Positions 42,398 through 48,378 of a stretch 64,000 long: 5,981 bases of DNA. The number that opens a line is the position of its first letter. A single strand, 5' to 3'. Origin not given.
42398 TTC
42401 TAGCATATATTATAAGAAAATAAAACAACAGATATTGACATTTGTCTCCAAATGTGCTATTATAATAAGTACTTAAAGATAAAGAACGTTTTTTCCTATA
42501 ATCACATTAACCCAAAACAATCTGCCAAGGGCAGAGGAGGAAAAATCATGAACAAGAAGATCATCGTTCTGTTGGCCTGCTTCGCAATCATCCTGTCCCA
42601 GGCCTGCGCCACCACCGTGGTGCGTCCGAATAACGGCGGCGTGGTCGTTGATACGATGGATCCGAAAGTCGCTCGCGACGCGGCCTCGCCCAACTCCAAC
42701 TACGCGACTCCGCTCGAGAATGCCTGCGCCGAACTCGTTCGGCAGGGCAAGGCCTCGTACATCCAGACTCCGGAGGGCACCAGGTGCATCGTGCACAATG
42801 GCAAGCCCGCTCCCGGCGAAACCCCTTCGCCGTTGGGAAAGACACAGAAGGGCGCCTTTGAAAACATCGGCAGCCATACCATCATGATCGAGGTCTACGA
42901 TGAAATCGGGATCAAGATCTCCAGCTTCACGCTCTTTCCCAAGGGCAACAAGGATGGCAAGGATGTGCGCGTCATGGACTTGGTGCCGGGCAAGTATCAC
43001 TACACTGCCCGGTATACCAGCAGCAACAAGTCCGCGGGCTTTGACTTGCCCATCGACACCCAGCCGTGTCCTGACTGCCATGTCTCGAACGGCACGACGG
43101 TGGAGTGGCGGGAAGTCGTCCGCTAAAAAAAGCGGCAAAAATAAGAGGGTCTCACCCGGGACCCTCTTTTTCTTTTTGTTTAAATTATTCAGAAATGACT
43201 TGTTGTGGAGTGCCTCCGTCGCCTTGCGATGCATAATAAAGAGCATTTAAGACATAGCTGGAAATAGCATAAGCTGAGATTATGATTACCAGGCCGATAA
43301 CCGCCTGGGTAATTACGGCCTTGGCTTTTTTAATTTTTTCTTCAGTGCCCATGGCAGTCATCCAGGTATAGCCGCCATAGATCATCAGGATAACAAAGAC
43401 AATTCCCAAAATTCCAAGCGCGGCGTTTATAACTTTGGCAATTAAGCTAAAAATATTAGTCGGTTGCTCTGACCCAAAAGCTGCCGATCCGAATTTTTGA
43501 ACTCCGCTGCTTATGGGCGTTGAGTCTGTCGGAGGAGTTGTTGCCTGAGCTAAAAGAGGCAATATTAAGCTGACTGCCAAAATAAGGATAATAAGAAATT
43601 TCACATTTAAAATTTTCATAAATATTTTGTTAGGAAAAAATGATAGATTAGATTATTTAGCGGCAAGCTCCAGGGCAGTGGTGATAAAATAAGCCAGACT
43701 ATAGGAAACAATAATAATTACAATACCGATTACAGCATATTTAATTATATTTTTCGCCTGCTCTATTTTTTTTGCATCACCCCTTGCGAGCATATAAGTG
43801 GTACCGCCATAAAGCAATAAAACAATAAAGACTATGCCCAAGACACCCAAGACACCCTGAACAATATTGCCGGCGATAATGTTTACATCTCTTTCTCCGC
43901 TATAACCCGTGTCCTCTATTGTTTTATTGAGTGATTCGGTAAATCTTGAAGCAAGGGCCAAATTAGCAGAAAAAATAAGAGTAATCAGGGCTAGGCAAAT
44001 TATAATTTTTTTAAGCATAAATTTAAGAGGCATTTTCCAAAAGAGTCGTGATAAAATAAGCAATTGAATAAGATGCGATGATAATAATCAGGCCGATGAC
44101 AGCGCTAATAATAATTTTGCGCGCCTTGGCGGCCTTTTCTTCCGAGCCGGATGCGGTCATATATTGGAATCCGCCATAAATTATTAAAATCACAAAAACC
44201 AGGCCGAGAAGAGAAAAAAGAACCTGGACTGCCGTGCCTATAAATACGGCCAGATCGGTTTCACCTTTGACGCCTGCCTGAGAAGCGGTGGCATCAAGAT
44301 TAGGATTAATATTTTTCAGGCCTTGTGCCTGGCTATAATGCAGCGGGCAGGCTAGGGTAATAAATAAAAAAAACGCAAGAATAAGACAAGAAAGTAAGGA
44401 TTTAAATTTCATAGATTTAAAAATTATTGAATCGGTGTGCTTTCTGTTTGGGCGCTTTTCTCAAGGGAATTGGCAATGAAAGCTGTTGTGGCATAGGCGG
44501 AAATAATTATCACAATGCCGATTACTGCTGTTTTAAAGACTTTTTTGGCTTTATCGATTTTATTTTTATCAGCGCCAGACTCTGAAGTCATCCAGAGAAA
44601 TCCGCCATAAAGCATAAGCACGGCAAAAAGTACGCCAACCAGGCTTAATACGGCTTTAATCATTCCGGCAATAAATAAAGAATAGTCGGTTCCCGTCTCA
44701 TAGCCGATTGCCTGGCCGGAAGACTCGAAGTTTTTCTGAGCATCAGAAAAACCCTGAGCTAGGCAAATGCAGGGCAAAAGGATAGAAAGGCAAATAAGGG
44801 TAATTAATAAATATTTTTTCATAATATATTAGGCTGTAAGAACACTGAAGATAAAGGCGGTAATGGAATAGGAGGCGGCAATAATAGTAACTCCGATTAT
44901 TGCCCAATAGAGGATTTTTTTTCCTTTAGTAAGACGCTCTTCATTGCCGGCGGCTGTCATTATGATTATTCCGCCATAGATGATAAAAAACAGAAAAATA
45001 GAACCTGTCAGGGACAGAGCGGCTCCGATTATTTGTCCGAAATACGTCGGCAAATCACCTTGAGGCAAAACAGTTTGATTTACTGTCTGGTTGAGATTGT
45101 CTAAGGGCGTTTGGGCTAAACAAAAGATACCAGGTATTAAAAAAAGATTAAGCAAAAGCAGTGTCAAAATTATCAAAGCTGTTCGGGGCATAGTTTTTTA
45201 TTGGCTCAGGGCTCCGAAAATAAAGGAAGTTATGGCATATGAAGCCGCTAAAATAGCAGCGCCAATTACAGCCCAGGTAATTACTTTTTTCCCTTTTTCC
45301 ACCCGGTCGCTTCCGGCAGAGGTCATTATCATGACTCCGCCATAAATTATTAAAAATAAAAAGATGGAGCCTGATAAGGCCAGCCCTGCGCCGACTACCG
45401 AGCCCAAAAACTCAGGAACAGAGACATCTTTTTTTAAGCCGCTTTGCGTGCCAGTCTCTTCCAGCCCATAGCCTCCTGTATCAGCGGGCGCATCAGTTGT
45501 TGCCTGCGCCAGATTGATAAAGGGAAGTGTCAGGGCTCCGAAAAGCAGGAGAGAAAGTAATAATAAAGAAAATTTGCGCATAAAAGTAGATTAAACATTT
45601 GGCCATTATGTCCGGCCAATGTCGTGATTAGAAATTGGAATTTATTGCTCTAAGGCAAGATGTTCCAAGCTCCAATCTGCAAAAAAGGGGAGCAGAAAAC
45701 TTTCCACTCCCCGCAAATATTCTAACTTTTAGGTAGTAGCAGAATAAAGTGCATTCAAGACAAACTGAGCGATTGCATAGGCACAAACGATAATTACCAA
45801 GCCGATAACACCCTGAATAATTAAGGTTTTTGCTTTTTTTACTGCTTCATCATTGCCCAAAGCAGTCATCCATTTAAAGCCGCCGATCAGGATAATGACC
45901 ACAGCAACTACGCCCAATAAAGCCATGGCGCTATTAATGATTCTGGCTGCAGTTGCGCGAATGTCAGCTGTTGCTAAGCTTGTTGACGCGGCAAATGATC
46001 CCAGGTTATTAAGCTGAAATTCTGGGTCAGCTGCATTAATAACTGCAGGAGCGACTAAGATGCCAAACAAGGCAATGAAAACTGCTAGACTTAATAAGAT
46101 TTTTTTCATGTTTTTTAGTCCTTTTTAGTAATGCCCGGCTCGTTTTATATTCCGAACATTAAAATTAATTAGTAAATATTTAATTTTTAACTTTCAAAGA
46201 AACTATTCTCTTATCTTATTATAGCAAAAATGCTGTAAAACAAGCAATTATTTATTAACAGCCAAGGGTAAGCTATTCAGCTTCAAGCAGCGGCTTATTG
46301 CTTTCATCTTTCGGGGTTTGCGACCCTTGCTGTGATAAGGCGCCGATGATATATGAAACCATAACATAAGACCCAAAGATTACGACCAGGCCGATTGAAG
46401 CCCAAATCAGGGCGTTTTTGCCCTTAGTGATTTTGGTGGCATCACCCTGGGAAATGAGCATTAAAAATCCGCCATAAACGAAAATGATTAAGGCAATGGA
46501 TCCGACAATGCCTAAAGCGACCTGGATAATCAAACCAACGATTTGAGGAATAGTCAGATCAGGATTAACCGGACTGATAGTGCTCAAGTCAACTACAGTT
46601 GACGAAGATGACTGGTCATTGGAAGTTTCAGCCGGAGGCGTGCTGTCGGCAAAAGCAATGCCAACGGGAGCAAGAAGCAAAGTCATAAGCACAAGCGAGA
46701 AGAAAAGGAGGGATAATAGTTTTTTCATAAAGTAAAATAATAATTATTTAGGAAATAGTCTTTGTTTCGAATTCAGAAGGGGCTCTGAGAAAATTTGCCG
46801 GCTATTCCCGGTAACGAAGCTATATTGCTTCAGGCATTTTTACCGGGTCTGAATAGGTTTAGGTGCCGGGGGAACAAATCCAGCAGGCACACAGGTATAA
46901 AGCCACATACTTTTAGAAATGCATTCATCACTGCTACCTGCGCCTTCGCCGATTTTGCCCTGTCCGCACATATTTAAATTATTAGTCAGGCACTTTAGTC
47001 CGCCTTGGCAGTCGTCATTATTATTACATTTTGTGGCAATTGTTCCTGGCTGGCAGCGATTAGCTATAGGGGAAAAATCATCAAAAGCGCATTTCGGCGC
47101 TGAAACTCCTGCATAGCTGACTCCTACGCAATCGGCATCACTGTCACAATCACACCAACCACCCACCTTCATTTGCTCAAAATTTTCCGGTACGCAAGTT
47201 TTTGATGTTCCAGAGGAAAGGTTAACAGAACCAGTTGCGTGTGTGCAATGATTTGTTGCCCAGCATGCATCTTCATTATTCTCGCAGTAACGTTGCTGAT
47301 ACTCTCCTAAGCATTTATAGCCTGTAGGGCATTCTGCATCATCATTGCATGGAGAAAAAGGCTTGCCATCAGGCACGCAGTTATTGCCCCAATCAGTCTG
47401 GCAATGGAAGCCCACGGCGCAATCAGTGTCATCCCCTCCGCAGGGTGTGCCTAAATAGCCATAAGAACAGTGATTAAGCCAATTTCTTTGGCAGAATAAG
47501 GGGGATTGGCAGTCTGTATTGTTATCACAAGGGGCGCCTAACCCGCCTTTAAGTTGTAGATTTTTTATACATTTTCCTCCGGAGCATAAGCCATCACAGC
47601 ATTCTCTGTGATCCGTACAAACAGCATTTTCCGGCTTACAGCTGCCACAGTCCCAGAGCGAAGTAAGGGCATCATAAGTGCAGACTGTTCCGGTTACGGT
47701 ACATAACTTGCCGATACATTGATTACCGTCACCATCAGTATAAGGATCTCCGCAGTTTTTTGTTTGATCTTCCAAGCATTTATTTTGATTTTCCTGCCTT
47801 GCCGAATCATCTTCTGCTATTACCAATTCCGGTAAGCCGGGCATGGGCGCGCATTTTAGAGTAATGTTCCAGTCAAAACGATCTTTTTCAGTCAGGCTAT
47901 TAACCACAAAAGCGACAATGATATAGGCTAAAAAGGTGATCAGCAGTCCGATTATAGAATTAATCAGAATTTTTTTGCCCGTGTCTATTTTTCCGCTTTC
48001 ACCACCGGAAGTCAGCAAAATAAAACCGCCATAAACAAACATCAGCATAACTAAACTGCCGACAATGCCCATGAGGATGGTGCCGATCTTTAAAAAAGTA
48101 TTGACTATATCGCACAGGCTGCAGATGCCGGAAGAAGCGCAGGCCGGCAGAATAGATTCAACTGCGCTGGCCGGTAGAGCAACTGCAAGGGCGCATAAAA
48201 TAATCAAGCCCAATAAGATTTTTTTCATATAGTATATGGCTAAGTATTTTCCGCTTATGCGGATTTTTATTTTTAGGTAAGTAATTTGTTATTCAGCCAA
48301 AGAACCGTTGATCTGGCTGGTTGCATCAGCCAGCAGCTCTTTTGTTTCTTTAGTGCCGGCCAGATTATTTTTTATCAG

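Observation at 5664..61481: At least twelve GC-rich single-gene islands in an AT-rich genome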

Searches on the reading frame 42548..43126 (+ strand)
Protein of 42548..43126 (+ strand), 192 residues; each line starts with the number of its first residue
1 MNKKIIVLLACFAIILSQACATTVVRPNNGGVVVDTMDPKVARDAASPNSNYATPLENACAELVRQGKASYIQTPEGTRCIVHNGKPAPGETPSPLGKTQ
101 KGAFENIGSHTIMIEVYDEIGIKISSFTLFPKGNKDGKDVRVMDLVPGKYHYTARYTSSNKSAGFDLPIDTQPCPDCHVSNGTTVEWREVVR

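Call 7: search_protein_families(library=pfam, max_evalue=0.1, proteins=[window:42548-43126:+])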
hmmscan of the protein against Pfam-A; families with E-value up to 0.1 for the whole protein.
window:42548-43126:+ (192 aa): 0 families

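Call 17: find_homologous_proteins(query=window:42548-43126:+, max_evalue=0.001)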
Query window:42548-43126:+ (192 aa): 1 proteins with E <= 0.001 among 79 candidates.
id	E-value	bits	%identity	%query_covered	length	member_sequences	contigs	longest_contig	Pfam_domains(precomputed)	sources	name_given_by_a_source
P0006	1.2e-126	438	100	100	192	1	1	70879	-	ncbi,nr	ncbi:MAG: hypothetical protein NTZ49_01335 [Candidatus Parcubacteria bacterium]|nr:hypothetical prot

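Call 76: search_protein_families(library=ncbifam, max_evalue=0.01, proteins=[window:42548-43126:+])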
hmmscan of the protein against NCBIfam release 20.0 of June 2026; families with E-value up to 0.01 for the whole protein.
window:42548-43126:+ (192 aa): 0 families

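Call 77: search_protein_families(library=phrogs, max_evalue=0.01, proteins=[window:42548-43126:+])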
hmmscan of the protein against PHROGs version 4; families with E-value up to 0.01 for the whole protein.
window:42548-43126:+ (192 aa): 1 family
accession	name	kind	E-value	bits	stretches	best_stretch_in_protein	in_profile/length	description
phrog_28610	-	unknown function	0.0076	17.4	0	51-74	19-40/55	-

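Call 90: find_related_loci(query=window:42548-43126:+, collection=viral_contigs, flank=5000)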
Query window:42548-43126:+ (192 aa) in viral_contigs; peptide patterns used: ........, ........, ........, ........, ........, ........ (x = any residue, [..] = any of these).
24 stretches matched a pattern, but none encodes a relative of the query by tblastn (E <= 1e-3).

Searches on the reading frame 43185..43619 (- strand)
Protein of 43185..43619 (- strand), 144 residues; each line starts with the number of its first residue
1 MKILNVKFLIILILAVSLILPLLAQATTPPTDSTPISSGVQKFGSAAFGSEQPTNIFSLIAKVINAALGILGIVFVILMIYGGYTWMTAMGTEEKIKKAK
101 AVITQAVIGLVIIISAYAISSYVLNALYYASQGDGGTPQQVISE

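Call 73: search_protein_families(library=pfam, max_evalue=0.001, proteins=[window:43185-43619:-])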
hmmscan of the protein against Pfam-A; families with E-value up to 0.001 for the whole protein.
window:43185-43619:- (144 aa): 1 family
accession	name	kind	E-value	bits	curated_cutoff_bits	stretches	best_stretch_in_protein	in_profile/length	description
PF18895.5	T4SS_pilin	-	5.8e-09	36.3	26.6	1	55-123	4-71/71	Type IV secretion system pilin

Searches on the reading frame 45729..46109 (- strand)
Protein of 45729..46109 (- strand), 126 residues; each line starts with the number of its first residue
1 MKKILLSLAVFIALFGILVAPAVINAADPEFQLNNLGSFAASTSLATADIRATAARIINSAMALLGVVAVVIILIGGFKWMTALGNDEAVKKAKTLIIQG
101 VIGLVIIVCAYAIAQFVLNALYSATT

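Call 73: search_protein_families(library=pfam, max_evalue=0.001, proteins=[window:45729-46109:-])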
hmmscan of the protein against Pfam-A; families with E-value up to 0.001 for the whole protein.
window:45729-46109:- (126 aa): 1 family
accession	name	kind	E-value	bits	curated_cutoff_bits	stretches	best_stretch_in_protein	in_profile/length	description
PF18895.5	T4SS_pilin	-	7.5e-10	39.2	26.6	1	51-117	6-71/71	Type IV secretion system pilin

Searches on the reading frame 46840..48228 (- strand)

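Call 73: search_protein_families(library=pfam, max_evalue=0.001, proteins=[window:46840-48228:-])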
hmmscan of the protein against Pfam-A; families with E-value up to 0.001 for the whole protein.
window:46840-48228:- (462 aa): 2 families
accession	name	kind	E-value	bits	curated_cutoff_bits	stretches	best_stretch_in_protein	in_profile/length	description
PF18895.5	T4SS_pilin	-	5.1e-09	36.5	26.6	1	41-108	5-71/71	Type IV secretion system pilin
PF04706.18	Dickkopf_N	-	0.00097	19.9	25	1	266-307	4-46/51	Dickkopf N-terminal cysteine-rich region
